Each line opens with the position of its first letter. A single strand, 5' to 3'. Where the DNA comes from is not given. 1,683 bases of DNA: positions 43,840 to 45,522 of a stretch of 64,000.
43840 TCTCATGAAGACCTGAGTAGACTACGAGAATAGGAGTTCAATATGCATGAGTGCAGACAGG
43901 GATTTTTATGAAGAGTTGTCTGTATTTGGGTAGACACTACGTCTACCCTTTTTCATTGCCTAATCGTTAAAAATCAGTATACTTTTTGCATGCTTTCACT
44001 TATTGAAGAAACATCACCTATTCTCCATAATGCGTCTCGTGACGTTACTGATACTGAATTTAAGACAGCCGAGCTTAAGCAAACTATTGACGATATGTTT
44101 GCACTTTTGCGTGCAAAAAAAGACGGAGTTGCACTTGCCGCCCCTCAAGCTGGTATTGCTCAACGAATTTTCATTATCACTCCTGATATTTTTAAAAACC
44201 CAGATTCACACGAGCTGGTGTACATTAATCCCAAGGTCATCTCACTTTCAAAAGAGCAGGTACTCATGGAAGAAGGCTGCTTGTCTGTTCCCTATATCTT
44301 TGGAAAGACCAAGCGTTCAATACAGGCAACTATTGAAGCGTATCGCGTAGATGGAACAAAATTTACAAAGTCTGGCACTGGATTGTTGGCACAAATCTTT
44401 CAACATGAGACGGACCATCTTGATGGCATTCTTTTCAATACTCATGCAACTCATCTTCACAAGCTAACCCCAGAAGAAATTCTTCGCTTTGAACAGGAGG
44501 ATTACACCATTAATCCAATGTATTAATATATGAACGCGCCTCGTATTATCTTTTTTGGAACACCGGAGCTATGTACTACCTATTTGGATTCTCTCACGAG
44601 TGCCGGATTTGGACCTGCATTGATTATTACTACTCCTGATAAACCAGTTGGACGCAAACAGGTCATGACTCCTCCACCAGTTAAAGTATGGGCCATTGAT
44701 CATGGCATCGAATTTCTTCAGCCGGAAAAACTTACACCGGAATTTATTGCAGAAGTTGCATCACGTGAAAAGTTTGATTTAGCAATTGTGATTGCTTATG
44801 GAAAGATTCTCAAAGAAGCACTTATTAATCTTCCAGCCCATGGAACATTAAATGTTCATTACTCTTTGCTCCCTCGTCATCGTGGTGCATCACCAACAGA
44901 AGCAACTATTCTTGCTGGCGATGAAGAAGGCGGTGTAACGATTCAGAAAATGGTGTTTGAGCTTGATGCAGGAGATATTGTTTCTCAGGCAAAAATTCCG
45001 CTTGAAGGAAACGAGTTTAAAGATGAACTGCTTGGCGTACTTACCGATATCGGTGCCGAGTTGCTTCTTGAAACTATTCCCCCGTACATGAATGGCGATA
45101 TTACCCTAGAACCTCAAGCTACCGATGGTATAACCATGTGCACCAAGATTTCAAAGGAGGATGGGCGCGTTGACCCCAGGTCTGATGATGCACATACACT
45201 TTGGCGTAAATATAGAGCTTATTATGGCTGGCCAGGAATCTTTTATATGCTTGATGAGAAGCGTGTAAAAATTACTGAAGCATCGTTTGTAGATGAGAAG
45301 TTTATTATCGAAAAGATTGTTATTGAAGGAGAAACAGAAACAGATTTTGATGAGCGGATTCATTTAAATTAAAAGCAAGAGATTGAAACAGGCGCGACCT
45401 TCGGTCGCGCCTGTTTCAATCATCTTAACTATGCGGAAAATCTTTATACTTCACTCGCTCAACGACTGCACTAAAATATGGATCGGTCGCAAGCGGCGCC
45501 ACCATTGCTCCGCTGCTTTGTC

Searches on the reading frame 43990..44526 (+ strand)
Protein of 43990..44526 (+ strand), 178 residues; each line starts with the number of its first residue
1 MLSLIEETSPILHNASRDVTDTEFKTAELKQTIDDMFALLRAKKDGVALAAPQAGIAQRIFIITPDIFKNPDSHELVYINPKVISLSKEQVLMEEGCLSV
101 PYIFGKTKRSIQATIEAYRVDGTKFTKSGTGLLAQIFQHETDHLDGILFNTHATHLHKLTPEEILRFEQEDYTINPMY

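Call 19: search_protein_families(library=pfam, proteins=[window:43990-44526:+], max_evalue=0.001)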
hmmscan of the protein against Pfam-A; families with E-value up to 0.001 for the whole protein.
window:43990-44526:+ (178 aa): 1 family
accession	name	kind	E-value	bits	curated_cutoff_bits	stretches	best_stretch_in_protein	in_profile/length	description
PF01327.26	Pep_deformylase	-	1.4e-39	135.6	22.8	1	6-157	6-154/156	Polypeptide deformylase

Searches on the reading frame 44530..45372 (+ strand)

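Call 19: search_protein_families(library=pfam, proteins=[window:44530-45372:+], max_evalue=0.001)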
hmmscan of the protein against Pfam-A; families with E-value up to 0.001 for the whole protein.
window:44530-45372:+ (280 aa): 2 families
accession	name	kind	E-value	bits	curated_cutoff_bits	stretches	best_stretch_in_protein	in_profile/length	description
PF00551.24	Formyl_trans_N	-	4.8e-31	108.4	26.1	1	5-182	2-180/181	Formyl transferase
PF02911.23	Formyl_trans_C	-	2.5e-09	37.7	21.1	1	206-262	1-56/100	Formyl transferase, C-terminal domain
